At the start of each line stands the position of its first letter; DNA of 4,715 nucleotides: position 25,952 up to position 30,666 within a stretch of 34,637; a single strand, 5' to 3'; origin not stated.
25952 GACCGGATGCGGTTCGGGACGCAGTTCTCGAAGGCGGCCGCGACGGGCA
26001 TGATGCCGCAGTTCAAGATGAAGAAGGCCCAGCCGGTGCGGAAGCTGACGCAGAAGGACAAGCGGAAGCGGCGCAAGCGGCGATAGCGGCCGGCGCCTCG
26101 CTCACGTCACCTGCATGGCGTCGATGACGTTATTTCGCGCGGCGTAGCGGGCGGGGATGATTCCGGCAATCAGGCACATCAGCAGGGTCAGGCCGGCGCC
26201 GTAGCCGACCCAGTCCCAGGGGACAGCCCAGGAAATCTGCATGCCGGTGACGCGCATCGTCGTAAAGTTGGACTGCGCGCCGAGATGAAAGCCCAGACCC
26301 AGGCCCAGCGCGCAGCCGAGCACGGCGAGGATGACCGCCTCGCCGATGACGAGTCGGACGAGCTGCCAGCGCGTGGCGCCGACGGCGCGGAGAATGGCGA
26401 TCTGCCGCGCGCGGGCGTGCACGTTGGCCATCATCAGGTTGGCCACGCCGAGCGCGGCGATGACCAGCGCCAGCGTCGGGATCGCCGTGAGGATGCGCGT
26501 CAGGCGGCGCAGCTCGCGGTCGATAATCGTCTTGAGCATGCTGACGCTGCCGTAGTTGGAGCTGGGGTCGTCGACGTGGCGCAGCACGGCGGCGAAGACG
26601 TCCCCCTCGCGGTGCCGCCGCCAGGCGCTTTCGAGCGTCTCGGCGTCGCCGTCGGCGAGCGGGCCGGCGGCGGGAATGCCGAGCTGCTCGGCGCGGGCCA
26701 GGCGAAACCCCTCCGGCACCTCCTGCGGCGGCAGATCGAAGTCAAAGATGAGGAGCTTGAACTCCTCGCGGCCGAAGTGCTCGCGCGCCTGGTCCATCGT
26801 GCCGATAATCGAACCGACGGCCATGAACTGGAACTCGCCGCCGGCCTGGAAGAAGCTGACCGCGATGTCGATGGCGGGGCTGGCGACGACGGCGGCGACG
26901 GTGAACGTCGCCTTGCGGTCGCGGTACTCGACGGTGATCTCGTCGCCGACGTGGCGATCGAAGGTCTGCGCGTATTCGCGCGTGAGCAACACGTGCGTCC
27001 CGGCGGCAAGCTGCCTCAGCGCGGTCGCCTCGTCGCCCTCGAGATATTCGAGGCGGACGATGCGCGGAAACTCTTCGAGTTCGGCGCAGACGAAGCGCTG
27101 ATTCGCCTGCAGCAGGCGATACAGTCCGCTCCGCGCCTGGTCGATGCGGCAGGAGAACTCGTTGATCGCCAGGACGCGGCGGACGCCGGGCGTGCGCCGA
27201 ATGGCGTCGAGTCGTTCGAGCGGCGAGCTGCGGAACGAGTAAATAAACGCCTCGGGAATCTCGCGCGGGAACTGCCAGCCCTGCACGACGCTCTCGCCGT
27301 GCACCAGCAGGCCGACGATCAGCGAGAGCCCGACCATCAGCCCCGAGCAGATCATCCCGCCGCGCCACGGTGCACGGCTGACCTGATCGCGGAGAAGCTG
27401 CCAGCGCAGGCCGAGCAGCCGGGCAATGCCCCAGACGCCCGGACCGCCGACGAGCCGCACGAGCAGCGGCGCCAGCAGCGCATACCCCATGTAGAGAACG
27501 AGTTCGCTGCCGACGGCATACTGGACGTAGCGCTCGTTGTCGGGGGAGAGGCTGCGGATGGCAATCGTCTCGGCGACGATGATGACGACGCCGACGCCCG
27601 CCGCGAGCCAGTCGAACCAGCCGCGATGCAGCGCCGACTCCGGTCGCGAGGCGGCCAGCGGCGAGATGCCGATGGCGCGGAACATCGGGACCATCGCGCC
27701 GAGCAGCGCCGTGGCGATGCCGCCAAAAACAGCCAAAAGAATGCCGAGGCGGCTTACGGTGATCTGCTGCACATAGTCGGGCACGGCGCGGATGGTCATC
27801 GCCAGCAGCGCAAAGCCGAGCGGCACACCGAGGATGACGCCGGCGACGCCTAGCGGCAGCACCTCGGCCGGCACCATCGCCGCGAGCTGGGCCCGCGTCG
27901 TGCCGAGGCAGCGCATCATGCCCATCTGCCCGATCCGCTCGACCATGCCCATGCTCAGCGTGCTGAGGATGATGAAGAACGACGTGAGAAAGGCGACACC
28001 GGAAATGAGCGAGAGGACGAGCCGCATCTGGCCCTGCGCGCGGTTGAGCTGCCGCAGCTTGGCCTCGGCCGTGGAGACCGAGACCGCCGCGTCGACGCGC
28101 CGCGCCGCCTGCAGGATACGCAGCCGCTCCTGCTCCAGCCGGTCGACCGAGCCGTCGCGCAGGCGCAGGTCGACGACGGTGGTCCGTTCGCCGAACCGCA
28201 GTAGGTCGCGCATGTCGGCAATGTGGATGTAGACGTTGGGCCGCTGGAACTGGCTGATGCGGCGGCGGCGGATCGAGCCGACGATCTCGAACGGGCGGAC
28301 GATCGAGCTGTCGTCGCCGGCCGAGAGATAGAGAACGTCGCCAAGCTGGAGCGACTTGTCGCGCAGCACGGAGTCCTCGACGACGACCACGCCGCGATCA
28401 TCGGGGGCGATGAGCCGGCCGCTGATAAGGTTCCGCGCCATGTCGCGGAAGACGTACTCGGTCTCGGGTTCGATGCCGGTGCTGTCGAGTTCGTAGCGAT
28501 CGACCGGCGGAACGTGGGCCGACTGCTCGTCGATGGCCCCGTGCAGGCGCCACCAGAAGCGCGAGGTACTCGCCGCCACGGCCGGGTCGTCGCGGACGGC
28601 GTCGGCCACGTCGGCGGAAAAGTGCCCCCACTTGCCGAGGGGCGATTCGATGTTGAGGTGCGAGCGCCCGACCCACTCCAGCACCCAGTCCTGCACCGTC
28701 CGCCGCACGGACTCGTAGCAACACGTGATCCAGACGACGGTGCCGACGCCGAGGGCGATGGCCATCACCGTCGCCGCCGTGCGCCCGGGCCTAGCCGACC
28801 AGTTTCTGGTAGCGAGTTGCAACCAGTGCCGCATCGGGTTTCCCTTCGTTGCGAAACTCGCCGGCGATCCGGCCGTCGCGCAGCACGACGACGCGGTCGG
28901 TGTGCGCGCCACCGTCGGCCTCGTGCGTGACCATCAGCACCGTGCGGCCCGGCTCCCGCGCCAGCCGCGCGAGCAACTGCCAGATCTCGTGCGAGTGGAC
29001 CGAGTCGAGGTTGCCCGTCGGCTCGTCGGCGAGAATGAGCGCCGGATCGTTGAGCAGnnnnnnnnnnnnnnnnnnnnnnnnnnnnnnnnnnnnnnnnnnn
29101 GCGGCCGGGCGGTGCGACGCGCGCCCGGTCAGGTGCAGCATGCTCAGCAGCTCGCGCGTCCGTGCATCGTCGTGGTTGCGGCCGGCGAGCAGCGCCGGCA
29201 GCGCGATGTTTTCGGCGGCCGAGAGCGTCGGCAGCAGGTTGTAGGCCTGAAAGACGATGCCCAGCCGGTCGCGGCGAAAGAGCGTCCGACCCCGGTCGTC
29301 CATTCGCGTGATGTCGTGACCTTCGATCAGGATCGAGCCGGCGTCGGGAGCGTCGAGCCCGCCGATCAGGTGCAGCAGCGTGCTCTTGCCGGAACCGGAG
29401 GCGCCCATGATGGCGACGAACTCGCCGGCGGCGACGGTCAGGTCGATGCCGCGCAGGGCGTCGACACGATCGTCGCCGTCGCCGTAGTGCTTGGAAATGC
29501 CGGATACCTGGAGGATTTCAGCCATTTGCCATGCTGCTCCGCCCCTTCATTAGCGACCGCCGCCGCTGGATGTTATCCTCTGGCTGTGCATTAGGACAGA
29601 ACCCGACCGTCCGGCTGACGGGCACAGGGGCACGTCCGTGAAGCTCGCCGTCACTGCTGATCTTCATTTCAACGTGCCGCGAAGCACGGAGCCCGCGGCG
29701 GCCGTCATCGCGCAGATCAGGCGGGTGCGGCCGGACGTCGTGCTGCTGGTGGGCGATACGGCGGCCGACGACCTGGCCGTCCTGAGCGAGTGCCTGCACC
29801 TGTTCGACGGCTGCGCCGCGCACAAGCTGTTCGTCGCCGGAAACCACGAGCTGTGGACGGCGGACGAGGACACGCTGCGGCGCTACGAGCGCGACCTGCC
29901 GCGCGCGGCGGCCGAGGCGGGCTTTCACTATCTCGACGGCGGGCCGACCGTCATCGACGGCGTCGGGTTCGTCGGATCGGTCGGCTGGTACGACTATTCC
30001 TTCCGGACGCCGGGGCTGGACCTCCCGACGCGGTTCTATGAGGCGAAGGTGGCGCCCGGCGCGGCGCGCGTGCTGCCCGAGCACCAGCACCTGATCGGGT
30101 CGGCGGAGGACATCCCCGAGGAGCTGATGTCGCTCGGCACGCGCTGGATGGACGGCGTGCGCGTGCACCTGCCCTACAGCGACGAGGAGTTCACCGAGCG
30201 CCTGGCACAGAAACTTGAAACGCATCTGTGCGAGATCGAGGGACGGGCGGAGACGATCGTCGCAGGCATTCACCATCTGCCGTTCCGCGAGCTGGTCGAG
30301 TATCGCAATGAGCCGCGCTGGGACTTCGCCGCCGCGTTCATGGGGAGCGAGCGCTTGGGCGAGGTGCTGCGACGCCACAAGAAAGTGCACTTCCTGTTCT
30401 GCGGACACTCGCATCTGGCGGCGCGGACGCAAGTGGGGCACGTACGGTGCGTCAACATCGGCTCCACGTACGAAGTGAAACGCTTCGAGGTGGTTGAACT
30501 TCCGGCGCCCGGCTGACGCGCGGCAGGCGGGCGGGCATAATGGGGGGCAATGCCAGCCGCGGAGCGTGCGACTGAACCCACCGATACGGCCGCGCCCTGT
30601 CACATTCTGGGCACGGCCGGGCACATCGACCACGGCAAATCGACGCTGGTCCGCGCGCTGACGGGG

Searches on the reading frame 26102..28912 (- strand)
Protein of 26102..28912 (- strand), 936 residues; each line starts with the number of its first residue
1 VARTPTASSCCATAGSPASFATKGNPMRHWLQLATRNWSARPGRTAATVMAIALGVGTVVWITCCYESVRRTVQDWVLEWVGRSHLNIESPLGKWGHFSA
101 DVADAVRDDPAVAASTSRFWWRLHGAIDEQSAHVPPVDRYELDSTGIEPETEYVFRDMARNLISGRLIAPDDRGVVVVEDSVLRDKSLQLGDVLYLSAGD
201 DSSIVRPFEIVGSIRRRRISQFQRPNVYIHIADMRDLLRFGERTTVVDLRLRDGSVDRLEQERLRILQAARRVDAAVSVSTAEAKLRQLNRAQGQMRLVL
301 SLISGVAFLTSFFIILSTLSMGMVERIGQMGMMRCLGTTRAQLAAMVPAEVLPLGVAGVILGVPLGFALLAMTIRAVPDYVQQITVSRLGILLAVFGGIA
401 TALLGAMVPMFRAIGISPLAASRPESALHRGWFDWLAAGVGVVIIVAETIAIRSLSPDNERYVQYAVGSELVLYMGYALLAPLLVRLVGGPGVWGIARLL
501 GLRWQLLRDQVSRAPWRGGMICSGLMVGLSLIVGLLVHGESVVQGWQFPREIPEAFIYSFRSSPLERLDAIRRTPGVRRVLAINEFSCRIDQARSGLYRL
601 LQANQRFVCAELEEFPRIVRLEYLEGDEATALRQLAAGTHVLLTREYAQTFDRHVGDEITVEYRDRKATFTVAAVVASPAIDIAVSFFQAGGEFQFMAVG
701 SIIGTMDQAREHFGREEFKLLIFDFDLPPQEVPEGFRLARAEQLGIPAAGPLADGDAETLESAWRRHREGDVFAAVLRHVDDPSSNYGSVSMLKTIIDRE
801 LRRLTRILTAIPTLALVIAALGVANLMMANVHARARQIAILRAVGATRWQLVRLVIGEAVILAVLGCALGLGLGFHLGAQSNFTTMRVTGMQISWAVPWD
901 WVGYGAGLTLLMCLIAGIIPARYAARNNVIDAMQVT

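Call 54: search_protein_families(library=ncbifam, max_evalue=0.001, proteins=[window:26102-28912:-])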
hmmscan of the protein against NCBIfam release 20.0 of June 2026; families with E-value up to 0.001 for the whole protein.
window:26102-28912:- (936 aa): 8 families
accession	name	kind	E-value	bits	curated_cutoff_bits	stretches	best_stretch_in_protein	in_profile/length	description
TIGR03434.1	ADOP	subfamily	4e-34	117.8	622.3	2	793-934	260-400/803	ADOP family duplicated permease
TIGR02212.1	lolCE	equivalog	2.8e-20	72.6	362.45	2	48-387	27-355/411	lipoprotein-releasing ABC transporter permease subunit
NF007826.0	PRK10535.1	equivalog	2.1e-12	46.2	966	1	777-933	495-645/648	macrolide ABC transporter ATP-binding protein/permease MacB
TIGR02213.1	lolE_release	exception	6.1e-11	41.8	540.35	1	49-382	28-350/411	lipoprotein-releasing ABC transporter permease subunit LolE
NF041854.1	ABC_perm_YbbP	equivalog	2.1e-10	39.2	999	2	796-922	232-357/806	putative ABC transporter permease subunit YbbP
NF008357.0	PRK11146.1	exception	1.9e-07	30.3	439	1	220-377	197-348/414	lipoprotein-releasing ABC transporter permease subunit LolE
NF038347.1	FtsX_Gpos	exception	2.5e-05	23.8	225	0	802-873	164-236/296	permease-like cell division protein FtsX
NF038346.1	FtsX_actino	exception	0.00019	20.9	250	1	801-917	176-298/308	permease-like cell division protein FtsX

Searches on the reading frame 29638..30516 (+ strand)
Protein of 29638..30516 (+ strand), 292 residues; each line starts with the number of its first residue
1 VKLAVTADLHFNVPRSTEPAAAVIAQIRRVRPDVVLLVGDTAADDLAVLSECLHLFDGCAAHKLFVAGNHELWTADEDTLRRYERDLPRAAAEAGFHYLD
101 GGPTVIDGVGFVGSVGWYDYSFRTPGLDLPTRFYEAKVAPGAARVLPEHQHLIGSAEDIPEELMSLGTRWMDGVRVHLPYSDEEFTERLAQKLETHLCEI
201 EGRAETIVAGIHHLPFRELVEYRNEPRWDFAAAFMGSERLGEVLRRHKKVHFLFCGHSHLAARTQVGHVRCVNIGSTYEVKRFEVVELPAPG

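Call 68: search_protein_families(library=pfam, max_evalue=0.00001, proteins=[window:29638-30516:+])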
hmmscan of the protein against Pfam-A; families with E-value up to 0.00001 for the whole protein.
window:29638-30516:+ (292 aa): 2 families
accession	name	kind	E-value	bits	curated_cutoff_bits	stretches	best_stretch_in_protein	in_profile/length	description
PF12850.12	Metallophos_2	-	1.9e-11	44.7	27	0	1-84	1-68/154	Calcineurin-like phosphoesterase superfamily domain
PF00149.33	Metallophos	-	5.9e-10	40.3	21.5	1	1-259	1-189/191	Calcineurin-like phosphoesterase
